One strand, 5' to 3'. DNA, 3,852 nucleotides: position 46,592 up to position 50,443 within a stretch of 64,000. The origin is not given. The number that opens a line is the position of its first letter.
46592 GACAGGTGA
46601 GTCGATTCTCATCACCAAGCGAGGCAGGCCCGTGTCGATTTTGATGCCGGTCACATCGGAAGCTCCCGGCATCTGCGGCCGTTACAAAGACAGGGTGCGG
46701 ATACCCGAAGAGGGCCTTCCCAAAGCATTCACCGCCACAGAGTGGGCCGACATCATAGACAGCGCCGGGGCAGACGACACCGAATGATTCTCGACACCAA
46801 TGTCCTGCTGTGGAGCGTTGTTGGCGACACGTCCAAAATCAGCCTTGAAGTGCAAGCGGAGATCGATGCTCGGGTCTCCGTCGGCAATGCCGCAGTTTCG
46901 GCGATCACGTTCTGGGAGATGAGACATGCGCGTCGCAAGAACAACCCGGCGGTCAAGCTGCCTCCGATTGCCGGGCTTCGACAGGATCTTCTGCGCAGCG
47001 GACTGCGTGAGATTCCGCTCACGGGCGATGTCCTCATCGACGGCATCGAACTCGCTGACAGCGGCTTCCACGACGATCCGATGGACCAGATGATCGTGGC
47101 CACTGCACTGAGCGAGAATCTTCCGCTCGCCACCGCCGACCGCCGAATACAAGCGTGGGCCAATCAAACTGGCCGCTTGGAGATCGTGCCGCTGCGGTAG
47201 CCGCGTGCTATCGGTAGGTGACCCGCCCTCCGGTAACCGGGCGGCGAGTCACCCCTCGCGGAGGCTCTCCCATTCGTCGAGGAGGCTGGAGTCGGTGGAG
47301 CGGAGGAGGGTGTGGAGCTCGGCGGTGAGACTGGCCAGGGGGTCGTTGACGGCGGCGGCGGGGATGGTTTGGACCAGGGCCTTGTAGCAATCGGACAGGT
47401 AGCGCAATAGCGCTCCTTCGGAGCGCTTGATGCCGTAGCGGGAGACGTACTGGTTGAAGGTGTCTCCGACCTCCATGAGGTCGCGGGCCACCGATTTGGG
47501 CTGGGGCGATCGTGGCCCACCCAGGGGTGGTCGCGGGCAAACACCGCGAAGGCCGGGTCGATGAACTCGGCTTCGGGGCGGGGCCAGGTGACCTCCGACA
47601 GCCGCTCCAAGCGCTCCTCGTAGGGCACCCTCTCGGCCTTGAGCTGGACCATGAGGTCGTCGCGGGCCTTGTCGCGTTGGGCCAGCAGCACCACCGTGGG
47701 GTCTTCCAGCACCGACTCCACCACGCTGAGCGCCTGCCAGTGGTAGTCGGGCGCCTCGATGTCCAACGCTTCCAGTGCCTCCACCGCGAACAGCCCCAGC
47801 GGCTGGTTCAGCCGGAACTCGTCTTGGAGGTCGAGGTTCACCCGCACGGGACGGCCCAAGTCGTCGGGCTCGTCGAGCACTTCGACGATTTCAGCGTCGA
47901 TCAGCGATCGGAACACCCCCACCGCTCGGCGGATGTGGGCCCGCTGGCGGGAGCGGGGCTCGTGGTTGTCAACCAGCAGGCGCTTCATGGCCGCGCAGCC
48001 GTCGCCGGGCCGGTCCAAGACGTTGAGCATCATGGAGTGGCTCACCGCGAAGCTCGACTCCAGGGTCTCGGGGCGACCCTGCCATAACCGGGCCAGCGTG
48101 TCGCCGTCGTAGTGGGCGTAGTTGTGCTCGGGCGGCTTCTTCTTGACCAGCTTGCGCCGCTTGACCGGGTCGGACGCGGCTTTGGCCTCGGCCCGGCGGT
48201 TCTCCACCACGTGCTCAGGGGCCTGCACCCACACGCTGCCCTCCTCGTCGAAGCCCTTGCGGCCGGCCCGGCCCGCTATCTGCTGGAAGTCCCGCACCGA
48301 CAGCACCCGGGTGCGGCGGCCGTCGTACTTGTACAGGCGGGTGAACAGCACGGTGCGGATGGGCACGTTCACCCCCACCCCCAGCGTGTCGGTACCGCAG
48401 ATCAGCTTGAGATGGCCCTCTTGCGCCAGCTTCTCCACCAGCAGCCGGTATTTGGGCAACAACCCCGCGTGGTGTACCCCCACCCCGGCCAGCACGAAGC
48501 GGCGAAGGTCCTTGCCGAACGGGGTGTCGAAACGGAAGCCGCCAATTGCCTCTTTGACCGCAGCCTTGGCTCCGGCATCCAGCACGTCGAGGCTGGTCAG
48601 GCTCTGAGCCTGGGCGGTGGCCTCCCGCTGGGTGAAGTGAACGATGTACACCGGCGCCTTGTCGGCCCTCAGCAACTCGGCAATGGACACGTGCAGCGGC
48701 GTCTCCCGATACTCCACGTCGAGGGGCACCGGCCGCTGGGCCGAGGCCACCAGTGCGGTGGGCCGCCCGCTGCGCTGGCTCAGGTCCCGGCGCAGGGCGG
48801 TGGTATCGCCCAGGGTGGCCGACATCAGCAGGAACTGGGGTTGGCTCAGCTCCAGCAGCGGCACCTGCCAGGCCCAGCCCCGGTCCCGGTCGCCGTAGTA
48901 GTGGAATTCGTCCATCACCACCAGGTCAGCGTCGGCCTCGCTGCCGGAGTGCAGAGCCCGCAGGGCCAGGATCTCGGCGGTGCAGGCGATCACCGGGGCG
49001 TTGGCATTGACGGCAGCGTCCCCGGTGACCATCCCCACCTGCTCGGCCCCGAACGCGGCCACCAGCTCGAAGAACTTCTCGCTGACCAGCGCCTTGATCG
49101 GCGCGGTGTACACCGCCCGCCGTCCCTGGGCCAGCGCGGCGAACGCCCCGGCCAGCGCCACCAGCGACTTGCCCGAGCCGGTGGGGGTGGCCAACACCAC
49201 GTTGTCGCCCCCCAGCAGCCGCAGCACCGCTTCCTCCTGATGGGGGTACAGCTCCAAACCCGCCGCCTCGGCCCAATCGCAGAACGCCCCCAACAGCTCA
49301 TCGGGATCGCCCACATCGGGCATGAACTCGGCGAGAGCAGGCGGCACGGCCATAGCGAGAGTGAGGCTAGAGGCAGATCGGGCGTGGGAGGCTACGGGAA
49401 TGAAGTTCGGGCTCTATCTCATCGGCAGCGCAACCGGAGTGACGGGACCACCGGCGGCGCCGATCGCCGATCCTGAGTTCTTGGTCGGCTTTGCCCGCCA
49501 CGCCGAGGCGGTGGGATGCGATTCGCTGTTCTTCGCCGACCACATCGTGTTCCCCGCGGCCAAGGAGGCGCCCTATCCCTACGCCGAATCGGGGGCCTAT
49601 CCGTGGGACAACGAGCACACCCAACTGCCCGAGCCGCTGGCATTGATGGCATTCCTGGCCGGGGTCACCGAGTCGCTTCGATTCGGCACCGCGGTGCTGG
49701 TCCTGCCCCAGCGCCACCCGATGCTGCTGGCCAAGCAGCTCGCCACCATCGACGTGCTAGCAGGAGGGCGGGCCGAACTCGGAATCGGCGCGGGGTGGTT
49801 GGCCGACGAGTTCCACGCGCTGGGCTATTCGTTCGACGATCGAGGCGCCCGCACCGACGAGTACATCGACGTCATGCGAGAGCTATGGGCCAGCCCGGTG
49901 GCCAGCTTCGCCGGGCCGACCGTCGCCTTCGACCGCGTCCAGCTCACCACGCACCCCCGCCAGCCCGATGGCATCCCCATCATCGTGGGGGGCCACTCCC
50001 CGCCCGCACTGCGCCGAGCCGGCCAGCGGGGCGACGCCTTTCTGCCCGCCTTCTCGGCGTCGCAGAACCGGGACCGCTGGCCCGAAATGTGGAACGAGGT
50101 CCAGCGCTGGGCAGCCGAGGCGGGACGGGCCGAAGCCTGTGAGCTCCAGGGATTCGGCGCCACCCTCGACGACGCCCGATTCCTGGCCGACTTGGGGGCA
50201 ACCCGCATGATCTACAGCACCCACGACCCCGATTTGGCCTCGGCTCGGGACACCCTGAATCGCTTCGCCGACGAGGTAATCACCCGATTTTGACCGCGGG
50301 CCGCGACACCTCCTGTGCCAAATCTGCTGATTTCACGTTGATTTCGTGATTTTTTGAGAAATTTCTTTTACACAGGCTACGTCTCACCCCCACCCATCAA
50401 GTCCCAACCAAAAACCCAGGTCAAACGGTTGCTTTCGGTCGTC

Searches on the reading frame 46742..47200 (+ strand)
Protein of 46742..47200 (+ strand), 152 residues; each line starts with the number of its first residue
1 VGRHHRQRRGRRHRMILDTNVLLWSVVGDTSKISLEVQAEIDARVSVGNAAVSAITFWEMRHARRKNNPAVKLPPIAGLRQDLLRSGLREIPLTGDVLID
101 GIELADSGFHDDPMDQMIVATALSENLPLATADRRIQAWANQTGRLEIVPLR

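Call 10: search_protein_families(library=pfam, proteins=[window:46742-47200:+], max_evalue=0.001)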
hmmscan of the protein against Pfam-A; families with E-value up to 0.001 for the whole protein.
window:46742-47200:+ (152 aa): 1 family
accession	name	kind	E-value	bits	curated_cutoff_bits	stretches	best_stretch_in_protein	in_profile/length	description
PF01850.27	PIN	-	2.1e-13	51.4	23.6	1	15-137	1-115/120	PIN domain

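Call 43: search_protein_families(library=padloc, proteins=[window:46742-47200:+], max_evalue=0.001)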
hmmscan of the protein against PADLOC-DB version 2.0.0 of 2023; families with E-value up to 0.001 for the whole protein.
window:46742-47200:+ (152 aa): 0 families

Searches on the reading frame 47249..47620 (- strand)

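Call 10: search_protein_families(library=pfam, proteins=[window:47249-47620:-], max_evalue=0.001)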
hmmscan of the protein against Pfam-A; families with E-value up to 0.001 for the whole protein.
window:47249-47620:- (123 aa): 1 family
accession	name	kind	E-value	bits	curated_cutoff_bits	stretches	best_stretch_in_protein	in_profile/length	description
PF12029.13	DUF3516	-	2.3e-32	113.1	25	1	38-122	238-322/464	Domain of unknown function (DUF3516)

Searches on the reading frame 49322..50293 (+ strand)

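Call 10: search_protein_families(library=pfam, proteins=[window:49322-50293:+], max_evalue=0.001)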
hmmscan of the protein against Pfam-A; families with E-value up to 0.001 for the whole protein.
window:49322-50293:+ (323 aa): 1 family
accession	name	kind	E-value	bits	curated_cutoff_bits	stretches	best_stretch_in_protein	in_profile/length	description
PF00296.26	Bac_luciferase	-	1e-48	166.7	27.9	1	27-271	1-217/314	Luciferase-like monooxygenase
